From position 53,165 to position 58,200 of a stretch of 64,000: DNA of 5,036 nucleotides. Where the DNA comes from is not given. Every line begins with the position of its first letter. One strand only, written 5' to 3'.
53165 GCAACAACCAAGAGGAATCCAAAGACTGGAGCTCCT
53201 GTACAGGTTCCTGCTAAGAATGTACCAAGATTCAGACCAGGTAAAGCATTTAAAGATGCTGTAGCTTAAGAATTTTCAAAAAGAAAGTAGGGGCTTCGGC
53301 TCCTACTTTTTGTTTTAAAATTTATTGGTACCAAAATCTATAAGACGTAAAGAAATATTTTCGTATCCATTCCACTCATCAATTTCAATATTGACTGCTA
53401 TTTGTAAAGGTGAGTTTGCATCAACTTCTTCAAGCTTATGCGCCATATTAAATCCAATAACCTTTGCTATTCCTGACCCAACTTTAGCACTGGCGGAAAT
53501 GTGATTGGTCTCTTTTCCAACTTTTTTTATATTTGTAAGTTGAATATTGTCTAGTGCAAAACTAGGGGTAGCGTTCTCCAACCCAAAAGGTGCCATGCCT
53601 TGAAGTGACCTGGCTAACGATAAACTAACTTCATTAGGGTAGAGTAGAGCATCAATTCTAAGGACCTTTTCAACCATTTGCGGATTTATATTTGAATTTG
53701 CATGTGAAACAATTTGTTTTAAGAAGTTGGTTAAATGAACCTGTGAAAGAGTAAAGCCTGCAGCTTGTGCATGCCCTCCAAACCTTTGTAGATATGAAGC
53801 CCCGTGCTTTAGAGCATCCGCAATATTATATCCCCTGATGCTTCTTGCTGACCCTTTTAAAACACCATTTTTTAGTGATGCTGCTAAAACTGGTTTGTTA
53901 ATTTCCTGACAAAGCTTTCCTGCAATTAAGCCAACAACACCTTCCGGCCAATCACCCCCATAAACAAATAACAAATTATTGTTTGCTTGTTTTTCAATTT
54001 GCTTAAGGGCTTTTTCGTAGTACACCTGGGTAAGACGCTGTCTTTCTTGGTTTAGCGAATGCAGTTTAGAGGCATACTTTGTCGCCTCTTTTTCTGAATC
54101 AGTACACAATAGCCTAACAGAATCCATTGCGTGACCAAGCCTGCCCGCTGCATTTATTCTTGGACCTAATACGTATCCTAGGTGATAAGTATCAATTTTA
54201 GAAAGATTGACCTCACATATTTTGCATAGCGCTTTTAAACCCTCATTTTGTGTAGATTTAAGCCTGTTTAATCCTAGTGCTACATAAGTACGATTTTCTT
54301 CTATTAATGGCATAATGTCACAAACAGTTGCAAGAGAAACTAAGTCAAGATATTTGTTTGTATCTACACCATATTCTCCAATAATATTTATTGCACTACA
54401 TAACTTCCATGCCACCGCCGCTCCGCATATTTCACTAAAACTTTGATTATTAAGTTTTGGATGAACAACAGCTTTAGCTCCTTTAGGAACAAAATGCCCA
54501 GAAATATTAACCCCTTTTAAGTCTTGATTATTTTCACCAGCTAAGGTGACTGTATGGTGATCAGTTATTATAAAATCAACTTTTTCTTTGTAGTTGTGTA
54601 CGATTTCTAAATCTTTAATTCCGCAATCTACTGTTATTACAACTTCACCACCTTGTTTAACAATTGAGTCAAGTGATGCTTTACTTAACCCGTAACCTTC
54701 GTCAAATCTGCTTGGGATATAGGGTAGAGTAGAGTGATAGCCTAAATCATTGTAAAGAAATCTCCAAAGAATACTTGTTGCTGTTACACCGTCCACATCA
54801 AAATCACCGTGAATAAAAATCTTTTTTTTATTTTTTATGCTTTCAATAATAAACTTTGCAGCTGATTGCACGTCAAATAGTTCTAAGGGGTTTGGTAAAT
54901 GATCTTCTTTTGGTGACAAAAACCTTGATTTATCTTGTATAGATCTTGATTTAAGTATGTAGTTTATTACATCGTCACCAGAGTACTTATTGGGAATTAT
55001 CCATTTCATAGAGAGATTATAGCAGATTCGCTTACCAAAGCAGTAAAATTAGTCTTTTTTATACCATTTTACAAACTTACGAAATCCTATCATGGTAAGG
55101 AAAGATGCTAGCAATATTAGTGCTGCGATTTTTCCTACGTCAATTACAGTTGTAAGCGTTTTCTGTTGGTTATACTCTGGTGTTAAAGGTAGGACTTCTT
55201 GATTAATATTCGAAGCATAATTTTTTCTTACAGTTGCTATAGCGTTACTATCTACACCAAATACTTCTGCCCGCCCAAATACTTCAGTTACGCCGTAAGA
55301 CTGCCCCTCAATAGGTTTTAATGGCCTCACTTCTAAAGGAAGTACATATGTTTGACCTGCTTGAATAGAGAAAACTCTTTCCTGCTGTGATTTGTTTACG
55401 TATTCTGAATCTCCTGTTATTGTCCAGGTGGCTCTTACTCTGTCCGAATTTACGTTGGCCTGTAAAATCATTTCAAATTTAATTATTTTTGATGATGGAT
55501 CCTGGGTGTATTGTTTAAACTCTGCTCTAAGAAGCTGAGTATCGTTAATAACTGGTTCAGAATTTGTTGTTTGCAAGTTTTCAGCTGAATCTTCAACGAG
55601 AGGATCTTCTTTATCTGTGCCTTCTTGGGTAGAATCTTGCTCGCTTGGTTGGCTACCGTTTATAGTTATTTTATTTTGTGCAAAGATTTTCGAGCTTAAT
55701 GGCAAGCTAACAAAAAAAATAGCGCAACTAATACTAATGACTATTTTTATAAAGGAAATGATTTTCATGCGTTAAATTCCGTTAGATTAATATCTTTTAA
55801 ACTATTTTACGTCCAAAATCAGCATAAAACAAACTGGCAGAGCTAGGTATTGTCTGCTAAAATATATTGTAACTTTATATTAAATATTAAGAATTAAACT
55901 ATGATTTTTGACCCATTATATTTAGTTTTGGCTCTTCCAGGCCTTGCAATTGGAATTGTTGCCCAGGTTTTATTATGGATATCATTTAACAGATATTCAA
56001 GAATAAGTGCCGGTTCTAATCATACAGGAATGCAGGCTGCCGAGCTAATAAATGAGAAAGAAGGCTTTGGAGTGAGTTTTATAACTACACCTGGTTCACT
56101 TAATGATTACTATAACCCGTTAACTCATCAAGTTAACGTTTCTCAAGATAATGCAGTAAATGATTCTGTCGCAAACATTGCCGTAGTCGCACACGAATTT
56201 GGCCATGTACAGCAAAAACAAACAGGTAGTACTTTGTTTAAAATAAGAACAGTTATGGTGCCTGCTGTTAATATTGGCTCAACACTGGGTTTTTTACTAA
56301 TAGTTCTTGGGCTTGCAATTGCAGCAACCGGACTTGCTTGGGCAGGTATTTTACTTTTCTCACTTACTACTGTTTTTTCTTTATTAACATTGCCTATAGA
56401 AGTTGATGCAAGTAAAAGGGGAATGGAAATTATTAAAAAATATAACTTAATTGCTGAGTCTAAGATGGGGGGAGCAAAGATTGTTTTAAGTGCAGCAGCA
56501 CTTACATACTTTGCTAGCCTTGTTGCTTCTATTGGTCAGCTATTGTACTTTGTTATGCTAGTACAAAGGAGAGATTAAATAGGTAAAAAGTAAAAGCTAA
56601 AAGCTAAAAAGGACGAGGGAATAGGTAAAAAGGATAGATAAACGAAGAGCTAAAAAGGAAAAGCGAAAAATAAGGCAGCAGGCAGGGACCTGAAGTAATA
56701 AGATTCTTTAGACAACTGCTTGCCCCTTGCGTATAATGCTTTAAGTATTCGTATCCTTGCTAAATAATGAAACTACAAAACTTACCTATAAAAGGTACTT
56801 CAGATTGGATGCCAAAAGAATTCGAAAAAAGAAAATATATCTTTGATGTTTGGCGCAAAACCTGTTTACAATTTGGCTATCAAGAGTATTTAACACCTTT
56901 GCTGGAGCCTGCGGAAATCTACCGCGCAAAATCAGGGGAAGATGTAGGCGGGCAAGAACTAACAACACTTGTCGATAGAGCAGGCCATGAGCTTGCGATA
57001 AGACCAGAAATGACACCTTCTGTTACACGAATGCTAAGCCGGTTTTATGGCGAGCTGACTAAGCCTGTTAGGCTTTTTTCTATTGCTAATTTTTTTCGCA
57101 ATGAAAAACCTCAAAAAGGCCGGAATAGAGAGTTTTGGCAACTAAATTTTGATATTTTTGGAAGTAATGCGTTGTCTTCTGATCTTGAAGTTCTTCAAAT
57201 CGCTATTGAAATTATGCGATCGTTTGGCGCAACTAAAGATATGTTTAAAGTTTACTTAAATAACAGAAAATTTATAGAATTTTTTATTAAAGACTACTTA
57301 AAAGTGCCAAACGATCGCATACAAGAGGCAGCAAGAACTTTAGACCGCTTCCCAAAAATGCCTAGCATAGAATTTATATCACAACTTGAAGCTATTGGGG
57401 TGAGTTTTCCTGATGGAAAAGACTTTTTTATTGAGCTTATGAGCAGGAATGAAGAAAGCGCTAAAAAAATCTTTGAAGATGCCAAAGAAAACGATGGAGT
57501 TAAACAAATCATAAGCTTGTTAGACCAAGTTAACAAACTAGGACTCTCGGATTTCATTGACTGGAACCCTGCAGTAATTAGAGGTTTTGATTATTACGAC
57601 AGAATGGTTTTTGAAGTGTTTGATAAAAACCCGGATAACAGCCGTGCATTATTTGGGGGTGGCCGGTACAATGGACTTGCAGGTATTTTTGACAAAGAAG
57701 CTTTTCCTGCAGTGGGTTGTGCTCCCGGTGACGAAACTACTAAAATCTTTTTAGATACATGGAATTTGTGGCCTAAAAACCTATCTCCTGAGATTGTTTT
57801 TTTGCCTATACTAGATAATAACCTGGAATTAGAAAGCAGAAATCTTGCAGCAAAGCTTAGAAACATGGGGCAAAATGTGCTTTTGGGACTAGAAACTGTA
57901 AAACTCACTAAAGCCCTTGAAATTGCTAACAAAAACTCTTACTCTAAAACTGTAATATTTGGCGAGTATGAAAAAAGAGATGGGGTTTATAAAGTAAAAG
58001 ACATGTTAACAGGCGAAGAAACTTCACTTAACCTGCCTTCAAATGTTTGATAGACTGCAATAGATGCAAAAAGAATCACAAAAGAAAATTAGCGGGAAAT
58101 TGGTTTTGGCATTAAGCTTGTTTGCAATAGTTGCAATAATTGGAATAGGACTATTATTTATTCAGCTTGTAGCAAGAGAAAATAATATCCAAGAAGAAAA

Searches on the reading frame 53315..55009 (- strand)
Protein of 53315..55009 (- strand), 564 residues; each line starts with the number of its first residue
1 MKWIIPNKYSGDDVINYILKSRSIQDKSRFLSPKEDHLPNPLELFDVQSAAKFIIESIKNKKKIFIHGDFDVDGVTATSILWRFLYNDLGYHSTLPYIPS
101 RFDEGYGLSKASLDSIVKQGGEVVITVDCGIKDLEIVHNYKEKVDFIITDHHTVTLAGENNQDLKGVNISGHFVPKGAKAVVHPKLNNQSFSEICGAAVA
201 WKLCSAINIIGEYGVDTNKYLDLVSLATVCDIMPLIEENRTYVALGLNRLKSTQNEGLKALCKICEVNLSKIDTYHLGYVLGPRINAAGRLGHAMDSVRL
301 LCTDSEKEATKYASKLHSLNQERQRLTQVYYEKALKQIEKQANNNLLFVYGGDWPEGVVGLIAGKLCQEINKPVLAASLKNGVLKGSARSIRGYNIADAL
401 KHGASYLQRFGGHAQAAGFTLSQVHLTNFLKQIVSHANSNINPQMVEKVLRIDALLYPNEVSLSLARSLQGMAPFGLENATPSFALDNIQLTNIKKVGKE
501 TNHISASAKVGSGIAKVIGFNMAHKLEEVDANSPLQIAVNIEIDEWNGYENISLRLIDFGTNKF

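Call 19: search_protein_families(library=pfam, proteins=[window:53315-55009:-], max_evalue=0.00001)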
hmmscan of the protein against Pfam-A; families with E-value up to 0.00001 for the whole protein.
window:53315-55009:- (564 aa): 3 families
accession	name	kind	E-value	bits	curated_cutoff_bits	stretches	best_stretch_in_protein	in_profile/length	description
PF17768.7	RecJ_OB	-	4.9e-25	88.1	27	1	452-558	1-107/107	RecJ OB domain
PF01368.27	DHH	-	1.5e-17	64.5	28.1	1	63-228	1-125/125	DHH family, N-terminal domain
PF02272.25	DHHA1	-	3.3e-13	50.4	25.9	1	344-433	2-96/102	DHHA1 domain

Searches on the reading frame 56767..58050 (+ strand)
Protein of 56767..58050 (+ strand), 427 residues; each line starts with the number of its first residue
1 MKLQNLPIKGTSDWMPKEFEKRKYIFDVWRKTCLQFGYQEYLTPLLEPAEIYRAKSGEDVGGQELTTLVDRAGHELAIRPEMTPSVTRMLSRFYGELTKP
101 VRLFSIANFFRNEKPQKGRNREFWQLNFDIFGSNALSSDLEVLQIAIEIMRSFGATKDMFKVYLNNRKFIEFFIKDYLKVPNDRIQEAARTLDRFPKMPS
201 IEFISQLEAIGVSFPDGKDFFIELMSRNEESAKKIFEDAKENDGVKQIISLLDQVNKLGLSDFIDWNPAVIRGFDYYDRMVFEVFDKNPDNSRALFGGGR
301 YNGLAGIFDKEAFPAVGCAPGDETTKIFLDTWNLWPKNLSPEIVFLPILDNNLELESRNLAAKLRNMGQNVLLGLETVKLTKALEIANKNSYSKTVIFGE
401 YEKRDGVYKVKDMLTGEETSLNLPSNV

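Call 19: search_protein_families(library=pfam, proteins=[window:56767-58050:+], max_evalue=0.00001)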
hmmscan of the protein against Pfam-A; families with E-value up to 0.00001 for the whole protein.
window:56767-58050:+ (427 aa): 2 families
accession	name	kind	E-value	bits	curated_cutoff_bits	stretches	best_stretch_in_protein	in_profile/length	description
PF13393.11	tRNA-synt_His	-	9.6e-38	130.6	25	1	10-319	1-302/308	Histidyl-tRNA synthetase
PF00587.30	tRNA-synt_2b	-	4.1e-09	37.2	29.3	1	70-329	5-125/179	tRNA synthetase class II core domain (G, H, P, S and T)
